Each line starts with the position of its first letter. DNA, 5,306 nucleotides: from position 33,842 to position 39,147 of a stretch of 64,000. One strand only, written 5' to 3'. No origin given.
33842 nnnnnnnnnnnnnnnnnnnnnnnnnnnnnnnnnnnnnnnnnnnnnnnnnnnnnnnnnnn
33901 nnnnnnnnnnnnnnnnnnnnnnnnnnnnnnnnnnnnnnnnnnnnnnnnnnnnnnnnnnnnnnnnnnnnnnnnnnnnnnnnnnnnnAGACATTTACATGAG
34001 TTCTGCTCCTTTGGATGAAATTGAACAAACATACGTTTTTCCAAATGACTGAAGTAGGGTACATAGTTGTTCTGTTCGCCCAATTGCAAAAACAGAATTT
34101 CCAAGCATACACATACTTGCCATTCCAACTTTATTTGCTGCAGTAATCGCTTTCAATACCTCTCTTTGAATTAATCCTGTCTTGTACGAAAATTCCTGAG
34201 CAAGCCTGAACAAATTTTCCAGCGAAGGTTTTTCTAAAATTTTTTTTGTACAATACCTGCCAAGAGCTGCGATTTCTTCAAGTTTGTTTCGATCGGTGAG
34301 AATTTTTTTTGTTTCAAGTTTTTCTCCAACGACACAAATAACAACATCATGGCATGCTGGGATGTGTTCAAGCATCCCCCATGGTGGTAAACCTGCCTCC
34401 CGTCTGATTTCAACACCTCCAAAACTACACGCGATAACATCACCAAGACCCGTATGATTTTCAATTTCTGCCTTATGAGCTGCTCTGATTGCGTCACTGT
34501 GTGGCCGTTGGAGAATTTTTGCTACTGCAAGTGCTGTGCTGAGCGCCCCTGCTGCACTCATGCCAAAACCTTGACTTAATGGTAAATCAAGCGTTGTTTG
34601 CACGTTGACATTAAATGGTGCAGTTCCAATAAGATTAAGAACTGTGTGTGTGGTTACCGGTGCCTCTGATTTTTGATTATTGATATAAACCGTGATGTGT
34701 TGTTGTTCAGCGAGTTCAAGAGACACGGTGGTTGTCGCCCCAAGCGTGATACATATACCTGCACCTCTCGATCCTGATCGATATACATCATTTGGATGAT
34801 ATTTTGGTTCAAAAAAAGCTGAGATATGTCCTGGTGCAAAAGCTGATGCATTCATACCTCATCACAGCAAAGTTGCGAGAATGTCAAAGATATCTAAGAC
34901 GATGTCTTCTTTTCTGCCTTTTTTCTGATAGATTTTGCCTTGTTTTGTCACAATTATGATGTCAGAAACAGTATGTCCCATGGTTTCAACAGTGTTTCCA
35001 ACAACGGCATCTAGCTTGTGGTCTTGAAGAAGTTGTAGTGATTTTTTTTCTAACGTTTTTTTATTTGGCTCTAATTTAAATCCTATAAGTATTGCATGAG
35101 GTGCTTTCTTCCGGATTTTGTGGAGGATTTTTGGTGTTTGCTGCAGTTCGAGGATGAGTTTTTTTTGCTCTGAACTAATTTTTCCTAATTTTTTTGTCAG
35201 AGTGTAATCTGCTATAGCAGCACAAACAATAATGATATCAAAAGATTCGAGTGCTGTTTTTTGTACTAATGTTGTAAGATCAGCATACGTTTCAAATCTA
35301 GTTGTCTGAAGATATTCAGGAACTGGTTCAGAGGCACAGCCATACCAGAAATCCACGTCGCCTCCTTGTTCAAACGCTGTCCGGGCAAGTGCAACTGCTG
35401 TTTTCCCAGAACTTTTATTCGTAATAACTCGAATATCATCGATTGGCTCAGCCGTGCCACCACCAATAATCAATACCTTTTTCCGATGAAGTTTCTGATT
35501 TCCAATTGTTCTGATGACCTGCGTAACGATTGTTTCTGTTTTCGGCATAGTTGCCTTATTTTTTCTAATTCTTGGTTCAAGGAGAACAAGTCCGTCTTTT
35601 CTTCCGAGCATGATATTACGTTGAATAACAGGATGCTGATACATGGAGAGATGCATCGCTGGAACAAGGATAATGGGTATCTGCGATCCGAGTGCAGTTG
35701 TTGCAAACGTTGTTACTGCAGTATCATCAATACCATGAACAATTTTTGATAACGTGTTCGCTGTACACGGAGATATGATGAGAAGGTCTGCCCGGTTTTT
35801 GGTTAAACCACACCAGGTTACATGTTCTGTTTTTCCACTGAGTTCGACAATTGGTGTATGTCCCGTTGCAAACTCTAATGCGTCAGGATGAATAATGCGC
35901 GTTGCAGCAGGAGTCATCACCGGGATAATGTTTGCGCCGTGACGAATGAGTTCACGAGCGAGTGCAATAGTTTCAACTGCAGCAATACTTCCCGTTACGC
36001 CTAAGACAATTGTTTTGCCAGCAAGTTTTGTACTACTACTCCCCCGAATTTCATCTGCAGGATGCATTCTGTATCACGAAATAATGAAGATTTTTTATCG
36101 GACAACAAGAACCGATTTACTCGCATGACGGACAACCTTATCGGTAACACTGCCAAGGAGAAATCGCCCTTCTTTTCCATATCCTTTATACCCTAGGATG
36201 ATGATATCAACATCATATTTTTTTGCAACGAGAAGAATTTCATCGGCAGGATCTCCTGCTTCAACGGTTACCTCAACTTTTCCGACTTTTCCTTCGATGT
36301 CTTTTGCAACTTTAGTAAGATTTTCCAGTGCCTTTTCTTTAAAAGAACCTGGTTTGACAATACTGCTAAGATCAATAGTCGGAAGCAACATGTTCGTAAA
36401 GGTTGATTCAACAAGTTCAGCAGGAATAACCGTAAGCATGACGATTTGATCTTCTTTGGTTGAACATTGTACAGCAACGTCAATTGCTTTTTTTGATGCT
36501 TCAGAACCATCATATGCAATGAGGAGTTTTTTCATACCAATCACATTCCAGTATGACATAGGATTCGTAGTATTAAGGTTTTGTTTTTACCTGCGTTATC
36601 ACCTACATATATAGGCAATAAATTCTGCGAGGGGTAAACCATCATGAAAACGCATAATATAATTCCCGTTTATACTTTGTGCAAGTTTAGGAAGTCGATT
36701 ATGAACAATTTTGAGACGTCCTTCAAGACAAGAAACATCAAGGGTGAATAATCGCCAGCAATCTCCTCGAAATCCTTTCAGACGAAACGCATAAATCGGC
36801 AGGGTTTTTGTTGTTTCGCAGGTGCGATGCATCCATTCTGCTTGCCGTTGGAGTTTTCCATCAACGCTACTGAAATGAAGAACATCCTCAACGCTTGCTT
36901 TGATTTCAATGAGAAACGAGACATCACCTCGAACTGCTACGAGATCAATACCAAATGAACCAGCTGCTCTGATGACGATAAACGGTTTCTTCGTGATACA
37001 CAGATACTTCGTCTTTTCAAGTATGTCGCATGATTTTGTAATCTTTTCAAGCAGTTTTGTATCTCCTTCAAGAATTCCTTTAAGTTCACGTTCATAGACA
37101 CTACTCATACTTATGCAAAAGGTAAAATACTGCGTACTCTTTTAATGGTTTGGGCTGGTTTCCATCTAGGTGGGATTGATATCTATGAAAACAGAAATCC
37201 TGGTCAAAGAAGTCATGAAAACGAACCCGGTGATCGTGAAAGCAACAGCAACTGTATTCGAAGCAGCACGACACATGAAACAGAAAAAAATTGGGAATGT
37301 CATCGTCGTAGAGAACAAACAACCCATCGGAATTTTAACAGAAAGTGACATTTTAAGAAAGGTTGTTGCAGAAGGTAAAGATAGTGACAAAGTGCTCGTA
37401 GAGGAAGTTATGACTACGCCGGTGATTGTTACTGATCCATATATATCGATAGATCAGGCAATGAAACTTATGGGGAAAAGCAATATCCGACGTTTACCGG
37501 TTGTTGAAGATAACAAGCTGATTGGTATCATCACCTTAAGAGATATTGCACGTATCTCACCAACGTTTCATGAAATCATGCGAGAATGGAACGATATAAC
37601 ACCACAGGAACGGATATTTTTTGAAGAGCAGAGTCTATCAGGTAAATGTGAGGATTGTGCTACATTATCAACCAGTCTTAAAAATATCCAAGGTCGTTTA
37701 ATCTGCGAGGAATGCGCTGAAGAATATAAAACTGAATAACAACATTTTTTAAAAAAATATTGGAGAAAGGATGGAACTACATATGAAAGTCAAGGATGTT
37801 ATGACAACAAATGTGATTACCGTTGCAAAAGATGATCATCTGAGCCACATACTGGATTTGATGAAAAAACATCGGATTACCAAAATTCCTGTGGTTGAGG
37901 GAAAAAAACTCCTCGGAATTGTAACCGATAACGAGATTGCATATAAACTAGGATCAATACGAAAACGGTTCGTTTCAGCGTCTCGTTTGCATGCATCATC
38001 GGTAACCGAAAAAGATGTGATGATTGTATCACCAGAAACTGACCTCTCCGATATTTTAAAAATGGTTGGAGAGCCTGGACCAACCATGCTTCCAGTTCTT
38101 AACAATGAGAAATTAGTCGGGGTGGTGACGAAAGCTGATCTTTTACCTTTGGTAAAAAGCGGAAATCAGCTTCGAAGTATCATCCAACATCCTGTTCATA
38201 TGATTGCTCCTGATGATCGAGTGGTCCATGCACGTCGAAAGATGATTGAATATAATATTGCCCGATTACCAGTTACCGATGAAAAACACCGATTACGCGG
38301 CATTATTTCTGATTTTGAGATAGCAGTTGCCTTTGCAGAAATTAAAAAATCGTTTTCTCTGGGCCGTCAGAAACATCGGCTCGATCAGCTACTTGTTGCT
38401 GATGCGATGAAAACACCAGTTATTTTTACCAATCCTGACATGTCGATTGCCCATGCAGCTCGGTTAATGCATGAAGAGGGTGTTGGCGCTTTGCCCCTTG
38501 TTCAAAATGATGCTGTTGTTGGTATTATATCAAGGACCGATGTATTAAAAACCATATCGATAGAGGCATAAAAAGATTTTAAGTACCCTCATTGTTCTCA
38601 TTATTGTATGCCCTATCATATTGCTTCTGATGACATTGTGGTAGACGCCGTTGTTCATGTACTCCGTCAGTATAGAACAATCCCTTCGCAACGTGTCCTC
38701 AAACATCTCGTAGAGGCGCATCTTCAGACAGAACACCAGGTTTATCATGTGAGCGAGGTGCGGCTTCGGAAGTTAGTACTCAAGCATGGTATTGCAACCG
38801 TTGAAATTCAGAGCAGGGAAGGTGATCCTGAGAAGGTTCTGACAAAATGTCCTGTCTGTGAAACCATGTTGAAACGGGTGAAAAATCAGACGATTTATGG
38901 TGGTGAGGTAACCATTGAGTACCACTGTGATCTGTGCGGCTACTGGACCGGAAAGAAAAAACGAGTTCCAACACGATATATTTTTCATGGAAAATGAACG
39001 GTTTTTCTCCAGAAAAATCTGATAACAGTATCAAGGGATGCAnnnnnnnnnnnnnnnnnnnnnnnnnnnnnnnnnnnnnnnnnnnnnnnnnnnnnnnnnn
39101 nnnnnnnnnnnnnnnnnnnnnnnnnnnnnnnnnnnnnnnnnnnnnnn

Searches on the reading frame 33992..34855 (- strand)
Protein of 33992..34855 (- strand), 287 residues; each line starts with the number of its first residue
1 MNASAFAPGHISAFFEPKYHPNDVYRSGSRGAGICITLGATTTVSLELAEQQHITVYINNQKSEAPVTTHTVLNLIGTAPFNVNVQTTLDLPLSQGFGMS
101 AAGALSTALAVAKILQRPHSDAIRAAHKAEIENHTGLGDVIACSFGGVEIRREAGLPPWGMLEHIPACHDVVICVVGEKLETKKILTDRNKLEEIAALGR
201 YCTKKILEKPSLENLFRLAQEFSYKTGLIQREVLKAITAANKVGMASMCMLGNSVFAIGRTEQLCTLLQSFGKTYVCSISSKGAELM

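Call 46: search_protein_families(library=pfam, proteins=[window:33992-34855:-], max_evalue=0.01)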
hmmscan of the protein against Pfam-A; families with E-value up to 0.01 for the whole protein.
window:33992-34855:- (287 aa): 2 families
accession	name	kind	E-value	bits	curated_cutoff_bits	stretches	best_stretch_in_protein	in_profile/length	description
PF00288.32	GHMP_kinases_N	-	9e-10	39.1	22.3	1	77-147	15-87/87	GHMP kinases N terminal domain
PF22700.2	MVD-like_N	-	0.0087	16.2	27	0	38-119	33-119/157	Diphosphomevalonate decarboxylase-like N-terminal domain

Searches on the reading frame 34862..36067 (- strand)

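Call 15: search_protein_families(library=pfam, proteins=[window:34862-36067:-], max_evalue=0.001)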
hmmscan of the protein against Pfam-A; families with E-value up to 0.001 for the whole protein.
window:34862-36067:- (401 aa): 2 families
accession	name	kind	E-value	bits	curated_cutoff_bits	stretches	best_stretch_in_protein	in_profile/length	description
PF04127.22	DFP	-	1.6e-42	145.9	22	1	194-365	2-174/186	DNA/pantothenate metabolism flavoprotein C-terminal domain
PF02441.25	Flavoprotein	-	8.7e-29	100.6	22.7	1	18-186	1-160/162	Flavoprotein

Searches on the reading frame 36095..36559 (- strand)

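Call 15: search_protein_families(library=pfam, proteins=[window:36095-36559:-], max_evalue=0.001)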
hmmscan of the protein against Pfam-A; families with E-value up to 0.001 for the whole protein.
window:36095-36559:- (154 aa): 1 family
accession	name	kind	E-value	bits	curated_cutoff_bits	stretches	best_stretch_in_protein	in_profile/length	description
PF00582.32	Usp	-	2.6e-28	99.8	24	1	9-154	1-141/141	Universal stress protein family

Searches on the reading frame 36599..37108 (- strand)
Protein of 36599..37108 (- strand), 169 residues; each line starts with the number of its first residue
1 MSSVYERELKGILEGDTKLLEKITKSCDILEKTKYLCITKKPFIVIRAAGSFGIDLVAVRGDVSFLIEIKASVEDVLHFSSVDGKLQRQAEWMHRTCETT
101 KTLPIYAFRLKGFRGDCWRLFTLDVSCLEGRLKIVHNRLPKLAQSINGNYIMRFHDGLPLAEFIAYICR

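Call 15: search_protein_families(library=pfam, proteins=[window:36599-37108:-], max_evalue=0.001)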
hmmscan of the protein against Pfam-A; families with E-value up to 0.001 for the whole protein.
window:36599-37108:- (169 aa): 1 family
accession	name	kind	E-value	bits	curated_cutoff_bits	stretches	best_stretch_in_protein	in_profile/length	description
PF01870.24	Hjc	-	9.8e-10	38.7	21.1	1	5-122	2-90/93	Archaeal holliday junction resolvase (hjc)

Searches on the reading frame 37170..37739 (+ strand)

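Call 15: search_protein_families(library=pfam, proteins=[window:37170-37739:+], max_evalue=0.001)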
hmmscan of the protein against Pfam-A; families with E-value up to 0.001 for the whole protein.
window:37170-37739:+ (189 aa): 1 family
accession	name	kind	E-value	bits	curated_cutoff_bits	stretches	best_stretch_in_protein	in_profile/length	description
PF00571.33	CBS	-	9.6e-34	115.9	24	2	77-129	1-54/57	CBS domain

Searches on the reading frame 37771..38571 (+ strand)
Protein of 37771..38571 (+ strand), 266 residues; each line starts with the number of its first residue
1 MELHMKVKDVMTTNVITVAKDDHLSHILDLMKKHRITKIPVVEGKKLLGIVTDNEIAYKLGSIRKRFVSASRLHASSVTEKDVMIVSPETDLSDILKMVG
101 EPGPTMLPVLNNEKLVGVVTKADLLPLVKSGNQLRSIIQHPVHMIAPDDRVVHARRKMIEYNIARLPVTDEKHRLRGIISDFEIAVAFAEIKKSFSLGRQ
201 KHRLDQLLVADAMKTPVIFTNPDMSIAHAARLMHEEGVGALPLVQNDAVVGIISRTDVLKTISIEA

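Call 15: search_protein_families(library=pfam, proteins=[window:37771-38571:+], max_evalue=0.001)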
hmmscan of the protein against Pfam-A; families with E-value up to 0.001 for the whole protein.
window:37771-38571:+ (266 aa): 1 family
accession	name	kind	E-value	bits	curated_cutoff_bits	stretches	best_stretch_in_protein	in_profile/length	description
PF00571.33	CBS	-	1.1e-50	170.1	24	4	7-59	1-54/57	CBS domain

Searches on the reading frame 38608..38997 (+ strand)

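Call 15: search_protein_families(library=pfam, proteins=[window:38608-38997:+], max_evalue=0.001)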
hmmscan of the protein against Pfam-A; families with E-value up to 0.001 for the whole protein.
window:38608-38997:+ (129 aa): 0 families

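Call 46: search_protein_families(library=pfam, proteins=[window:38608-38997:+], max_evalue=0.01)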
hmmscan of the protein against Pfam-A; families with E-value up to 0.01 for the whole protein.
window:38608-38997:+ (129 aa): 0 families

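Call 57: search_protein_families(library=ncbifam, proteins=[window:38608-38997:+], max_evalue=0.1)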
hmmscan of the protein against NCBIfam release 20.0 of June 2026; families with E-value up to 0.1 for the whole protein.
window:38608-38997:+ (129 aa): 3 families
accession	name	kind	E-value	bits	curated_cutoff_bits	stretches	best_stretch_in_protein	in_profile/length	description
NF011481.0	PRK14890.1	equivalog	0.026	14.5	61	1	77-112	26-58/61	putative Zn-ribbon RNA-binding protein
TIGR01384.1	TFS_arch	equivalog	0.038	14.7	64.75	1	64-112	47-95/101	transcription factor S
TIGR02605.1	CxxC_CxxC_SSSS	subfamily_domain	0.042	13.9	31.3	0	76-92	24-41/52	FmdB family zinc ribbon protein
